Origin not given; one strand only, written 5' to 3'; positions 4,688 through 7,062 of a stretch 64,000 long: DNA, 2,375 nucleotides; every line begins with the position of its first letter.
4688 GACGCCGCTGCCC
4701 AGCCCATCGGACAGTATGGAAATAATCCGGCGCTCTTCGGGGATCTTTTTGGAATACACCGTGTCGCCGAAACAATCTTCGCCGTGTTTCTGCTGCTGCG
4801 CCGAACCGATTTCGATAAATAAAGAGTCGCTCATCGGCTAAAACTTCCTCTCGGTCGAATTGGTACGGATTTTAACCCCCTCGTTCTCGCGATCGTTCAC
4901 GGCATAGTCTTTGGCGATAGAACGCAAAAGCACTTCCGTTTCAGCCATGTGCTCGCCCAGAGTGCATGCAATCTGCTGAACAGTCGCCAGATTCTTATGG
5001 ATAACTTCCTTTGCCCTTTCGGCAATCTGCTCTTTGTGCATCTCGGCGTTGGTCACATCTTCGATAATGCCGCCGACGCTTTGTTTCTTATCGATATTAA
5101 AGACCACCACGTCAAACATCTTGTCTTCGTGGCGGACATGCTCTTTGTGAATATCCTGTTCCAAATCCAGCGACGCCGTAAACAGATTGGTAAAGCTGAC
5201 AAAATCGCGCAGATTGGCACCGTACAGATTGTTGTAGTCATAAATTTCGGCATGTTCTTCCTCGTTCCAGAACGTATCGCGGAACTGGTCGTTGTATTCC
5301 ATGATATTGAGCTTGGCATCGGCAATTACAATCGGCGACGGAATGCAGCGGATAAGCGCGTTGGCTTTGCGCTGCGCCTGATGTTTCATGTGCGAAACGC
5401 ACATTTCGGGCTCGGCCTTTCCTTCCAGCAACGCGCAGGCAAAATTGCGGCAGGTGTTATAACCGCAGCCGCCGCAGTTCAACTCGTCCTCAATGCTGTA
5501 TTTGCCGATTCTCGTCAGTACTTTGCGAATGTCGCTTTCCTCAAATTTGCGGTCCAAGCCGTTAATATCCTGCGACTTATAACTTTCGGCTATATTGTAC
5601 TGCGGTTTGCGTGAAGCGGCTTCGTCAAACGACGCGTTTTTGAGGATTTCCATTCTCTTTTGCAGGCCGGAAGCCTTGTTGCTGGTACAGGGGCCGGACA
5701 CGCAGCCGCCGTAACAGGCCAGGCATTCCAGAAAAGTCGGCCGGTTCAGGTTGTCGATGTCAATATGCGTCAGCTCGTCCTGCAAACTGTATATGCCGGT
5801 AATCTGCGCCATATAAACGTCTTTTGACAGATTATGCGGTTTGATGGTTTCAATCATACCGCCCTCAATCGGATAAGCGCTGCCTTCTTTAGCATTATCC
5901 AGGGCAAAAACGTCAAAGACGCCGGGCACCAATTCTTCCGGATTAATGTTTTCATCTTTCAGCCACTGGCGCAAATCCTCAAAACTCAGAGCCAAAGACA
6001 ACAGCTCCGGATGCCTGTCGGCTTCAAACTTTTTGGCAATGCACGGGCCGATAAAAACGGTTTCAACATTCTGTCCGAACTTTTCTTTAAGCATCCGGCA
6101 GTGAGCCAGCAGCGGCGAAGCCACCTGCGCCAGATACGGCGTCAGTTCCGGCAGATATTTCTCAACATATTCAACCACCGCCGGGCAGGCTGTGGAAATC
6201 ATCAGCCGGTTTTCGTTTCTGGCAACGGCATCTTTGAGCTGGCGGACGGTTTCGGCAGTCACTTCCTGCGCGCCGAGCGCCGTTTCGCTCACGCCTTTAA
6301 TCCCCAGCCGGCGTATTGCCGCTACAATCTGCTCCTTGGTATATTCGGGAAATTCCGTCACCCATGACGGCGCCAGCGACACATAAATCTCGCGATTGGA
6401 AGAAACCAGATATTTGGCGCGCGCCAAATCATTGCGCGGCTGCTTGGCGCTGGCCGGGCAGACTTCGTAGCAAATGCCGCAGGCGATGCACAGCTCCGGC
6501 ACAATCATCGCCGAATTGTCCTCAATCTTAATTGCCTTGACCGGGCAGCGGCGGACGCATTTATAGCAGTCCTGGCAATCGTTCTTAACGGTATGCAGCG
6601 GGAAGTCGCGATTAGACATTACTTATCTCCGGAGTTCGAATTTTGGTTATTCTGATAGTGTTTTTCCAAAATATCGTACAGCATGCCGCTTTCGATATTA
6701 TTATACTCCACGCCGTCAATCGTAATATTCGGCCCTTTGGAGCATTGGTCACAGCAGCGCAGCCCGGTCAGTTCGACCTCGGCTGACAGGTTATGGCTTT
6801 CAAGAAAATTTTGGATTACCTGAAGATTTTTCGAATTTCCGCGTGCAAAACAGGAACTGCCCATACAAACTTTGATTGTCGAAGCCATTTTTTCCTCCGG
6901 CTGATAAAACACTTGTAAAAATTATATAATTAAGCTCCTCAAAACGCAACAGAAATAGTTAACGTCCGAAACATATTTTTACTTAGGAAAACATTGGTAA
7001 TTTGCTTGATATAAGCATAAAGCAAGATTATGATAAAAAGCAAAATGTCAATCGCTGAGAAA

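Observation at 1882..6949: Complete putative H2-sensing [FeFe] hydrogenase operon (Fd-HydS-PP2C-Fd-HydA) in an alphaproteobacterium-like genome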

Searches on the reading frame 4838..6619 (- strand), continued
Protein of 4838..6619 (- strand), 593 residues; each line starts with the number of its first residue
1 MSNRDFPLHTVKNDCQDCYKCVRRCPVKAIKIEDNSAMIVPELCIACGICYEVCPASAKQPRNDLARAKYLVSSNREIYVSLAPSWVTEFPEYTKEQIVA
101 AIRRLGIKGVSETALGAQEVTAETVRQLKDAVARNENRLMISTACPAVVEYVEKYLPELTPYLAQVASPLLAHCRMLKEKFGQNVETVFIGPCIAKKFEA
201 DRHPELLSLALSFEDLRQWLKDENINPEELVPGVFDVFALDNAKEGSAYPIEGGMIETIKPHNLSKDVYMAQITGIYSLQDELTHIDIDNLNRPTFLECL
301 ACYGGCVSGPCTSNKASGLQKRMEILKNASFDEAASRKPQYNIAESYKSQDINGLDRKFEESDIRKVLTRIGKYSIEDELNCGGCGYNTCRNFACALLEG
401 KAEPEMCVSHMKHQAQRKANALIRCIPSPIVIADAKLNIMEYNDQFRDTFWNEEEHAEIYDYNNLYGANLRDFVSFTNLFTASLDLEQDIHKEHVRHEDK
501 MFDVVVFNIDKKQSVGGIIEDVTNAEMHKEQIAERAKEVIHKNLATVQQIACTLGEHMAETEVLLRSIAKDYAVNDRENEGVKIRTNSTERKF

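Call 53: search_protein_families(library=pfam, proteins=[L013:7454-9640:-, L025:8321-9574:-, L012:14498-16180:+], max_evalue=0.01)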
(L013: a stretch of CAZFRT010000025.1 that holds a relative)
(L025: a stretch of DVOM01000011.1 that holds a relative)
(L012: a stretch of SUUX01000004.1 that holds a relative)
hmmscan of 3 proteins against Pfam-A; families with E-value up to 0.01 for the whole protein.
L013:7454-9640:- (728 aa): 5 families
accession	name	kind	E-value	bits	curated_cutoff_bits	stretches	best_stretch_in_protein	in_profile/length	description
PF02518.31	HATPase_c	-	1.1e-17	64.8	26.4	1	468-589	1-109/111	Histidine kinase-, DNA gyrase B-, and HSP90-like ATPase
PF00072.30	Response_reg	-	2.1e-17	63.7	30.2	1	610-721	1-110/111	Response regulator receiver domain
PF00512.31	HisKA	-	4.9e-07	30.1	26.9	1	363-423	3-62/66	His Kinase A (phospho-acceptor) domain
PF00497.25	SBP_bac_3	-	2.9e-06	27.5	26.4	1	82-298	1-130/132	Bacterial extracellular solute-binding proteins, family 3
PF13380.12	CoA_binding_2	-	0.0048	17.8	22.8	0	626-705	22-103/116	CoA binding domain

L025:8321-9574:- (417 aa): 3 families
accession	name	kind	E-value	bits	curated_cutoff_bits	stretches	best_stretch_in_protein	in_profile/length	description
PF00072.30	Response_reg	-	9.7e-17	61.6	30.2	1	299-410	1-110/111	Response regulator receiver domain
PF02518.31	HATPase_c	-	1.2e-15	58.3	26.4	1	159-278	3-109/111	Histidine kinase-, DNA gyrase B-, and HSP90-like ATPase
PF00512.31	HisKA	-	3.6e-05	24.2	26.9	1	54-112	4-62/66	His Kinase A (phospho-acceptor) domain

L012:14498-16180:+ (560 aa): 6 families
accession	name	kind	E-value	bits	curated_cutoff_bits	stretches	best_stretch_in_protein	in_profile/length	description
PF02518.31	HATPase_c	-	4.2e-27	95.2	26.4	1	447-553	4-109/111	Histidine kinase-, DNA gyrase B-, and HSP90-like ATPase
PF00672.30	HAMP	-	5.9e-09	36.5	25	1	142-197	1-52/53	HAMP domain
PF08448.16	PAS_4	-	4.2e-07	30.6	23.1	1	214-320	1-107/110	PAS fold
PF13188.13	PAS_8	-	3.2e-06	27.3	21.8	1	209-245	2-40/65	PAS domain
PF00989.32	PAS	-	0.0004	20.8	22.6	1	209-248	2-41/113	PAS fold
PF13589.12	HATPase_c_3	-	0.00082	19.8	25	1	449-521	3-77/137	Histidine kinase-, DNA gyrase B-, and HSP90-like ATPase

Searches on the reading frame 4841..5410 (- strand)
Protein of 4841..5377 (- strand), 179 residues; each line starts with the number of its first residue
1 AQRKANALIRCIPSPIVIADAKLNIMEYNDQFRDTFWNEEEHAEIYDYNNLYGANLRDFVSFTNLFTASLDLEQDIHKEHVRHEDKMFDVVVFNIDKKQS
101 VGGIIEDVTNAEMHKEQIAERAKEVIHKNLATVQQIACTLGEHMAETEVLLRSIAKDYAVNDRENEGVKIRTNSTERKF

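Call 14: search_protein_families(library=pfam, proteins=[window:4841-5377:-], max_evalue=1)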
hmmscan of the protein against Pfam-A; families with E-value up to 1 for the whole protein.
window:4841-5377:- (179 aa): 1 family
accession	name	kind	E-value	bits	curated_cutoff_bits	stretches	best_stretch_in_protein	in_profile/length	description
PF13188.13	PAS_8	-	0.081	13.3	21.8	1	7-36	5-34/65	PAS domain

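Call 32: search_protein_families(library=pfam, alignment_id=A1, max_evalue=0.05)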
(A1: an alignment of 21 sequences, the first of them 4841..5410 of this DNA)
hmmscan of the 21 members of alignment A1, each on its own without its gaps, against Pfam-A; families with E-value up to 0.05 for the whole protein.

A. member 1, window:4841-5410:- (190 aa): 0 families

B. families by the number of members that match (of 21 scanned): 10 families
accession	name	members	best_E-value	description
PF13188.13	PAS_8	11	3.3e-07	PAS domain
PF00989.32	PAS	11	2.1e-06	PAS fold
PF13426.13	PAS_9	11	4.6e-06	PAS domain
PF12860.13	PAS_7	7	0.00047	PAS fold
PF08448.16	PAS_4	7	0.00092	PAS fold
PF04060.18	FeS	6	0.00032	Putative Fe-S cluster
PF18383.6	IFT81_CH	1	0.0003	Intraflagellar transport 81 calponin homology domain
PF21370.4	PAS_GdpP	1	0.0037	Cyclic-di-AMP phosphodiesterase GdpP-like, PAS domain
PF23457.1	LysM2_NFP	1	0.044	NFP LysM2 domain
PF16767.10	KinB_sensor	1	0.047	Sensor domain of alginate biosynthesis sensor protein KinB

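Call 44: predict_structure(alignment_id=A2)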
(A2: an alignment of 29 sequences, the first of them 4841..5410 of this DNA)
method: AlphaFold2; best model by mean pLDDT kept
length: 190 residues; sequences in the alignment: 29
mean_pLDDT: 52.7   pTM: 0.40
mean pLDDT of the five models: 52.7, 47.4, 44.7, 43.8, 40.1
residues with pLDDT >= 90: 0; 70-90: 1; 50-70: 117; < 50: 72
segments of 3 or more residues with pLDDT < 50: 1-3, 14-48, 61-69, 175-190
pLDDT, mean of each block of 10 residues (from residue 1): 49 48 44 42 46 50 44 56 64 62 60 56 64 66 60 54 54 47 37
secondary structure, 60 per line:
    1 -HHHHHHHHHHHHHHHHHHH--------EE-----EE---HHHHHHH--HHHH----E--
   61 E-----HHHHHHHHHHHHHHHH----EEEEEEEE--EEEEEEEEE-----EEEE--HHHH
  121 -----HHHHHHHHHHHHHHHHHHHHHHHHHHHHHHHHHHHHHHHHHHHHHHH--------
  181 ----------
elements in order: H2-20 H41-47 H50-53 H67-82 E87-94 E97-105 E111-114 H117-120 H126-172

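Call 45: search_solved_structures(query=A1, max_evalue=1, show_alignments=2)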
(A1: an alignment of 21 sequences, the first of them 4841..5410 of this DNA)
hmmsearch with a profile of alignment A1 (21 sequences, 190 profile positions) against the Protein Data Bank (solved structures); distinct sequences matched with E-value up to 1: 11.
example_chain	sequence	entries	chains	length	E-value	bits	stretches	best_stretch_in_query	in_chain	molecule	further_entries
2w0n_A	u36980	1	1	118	0.0072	19.2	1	30-133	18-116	SENSOR PROTEIN DCUS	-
5fq1_A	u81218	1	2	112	0.031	17.1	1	30-87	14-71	HISTIDINE KINASE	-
8bjp_AAA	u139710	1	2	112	0.032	17.1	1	30-86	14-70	cytoplasmic PAS domain of CitA from Geobacillus thermodenitrificans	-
4hi4_A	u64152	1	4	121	0.067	16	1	34-73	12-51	Aerotaxis transducer Aer2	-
3vol_A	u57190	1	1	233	0.22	14.3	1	33-73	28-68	Aerotaxis transducer Aer2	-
4ew7_A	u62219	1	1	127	0.28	14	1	32-67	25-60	Conjugative transfer: regulation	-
7lcy_A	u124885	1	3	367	0.45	13.3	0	92-154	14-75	Isoform B of NAD(+) hydrolase sarm1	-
7rtc_A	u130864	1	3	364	0.46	13.3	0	92-154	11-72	NAD(+) hydrolase sarm1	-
9h91_S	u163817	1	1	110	0.49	13.2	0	43-89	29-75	50S ribosomal protein L22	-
2jmp_A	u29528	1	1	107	0.96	12.2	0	41-100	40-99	Chromosomal replication initiator protein dnaA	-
9qq6_A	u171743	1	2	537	0.98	12.2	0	30-61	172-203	histidine kinase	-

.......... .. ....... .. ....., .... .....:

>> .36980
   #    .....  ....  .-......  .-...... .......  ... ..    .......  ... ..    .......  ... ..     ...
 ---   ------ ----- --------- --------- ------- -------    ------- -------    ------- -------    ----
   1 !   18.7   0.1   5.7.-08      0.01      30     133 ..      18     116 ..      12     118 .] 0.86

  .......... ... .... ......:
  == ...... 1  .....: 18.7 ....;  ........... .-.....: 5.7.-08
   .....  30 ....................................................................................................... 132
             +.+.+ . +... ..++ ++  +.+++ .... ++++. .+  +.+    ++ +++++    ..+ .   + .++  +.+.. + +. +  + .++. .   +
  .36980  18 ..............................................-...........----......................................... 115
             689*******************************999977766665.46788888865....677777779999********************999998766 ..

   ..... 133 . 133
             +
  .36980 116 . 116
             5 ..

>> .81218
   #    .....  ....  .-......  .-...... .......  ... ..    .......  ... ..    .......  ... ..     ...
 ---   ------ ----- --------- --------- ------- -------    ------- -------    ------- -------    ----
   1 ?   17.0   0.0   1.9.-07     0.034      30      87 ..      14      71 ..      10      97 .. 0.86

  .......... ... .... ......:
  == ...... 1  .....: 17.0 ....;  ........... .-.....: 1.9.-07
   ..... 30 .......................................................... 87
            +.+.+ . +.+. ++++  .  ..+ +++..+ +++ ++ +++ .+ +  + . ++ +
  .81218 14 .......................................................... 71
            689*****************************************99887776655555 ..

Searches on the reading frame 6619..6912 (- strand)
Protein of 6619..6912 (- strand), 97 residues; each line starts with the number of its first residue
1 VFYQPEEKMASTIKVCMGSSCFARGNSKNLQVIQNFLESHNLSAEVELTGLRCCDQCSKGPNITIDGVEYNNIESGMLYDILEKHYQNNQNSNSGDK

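Call 3: search_protein_families(library=pfam, proteins=[window:6619-6912:-], max_evalue=0.01)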
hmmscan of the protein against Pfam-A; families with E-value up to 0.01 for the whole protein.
window:6619-6912:- (97 aa): 1 family
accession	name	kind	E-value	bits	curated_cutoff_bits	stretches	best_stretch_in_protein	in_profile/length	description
PF01257.25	2Fe-2S_thioredx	-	2.8e-08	34.2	24.8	1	3-84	58-143/145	Thioredoxin-like [2Fe-2S] ferredoxin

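Call 4: search_protein_families(library=ncbifam, proteins=[window:6619-6912:-], max_evalue=0.01)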
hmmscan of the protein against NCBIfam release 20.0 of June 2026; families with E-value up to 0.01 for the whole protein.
window:6619-6912:- (97 aa): 8 families
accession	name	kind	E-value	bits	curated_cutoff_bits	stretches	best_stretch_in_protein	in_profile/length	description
NF041612.1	fdxn_Clost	equivalog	7.3e-07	29.7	150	1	20-90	23-95/102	2Fe-2S ferredoxin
NF005722.0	PRK07539.1-2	equivalog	3.9e-06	27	141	1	11-84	78-155/157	NADH-quinone oxidoreductase subunit NuoE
NF005747.0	PRK07571.1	equivalog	5.5e-06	26.1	224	1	6-86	85-169/173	bidirectional hydrogenase complex protein HoxE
TIGR01958.1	nuoE_fam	subfamily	4.4e-05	23.6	142.4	1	4-84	62-146/148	NADH-quinone oxidoreductase subunit NuoE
NF004638.0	PRK05988.1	equivalog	6.6e-05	22.7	198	1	6-84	74-156/159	formate dehydrogenase subunit gamma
NF005724.0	PRK07539.1-4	equivalog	0.00023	21.1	280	1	11-91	94-178/240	NADH-quinone oxidoreductase subunit NuoE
NF041613.1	fdxn_Azotob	equivalog_domain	0.00036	20.8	195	1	19-86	22-91/107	2Fe-2S ferredoxin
NF005725.0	PRK07539.1-5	equivalog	0.0011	18.7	220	1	11-85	93-171/174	NADH-quinone oxidoreductase subunit NuoE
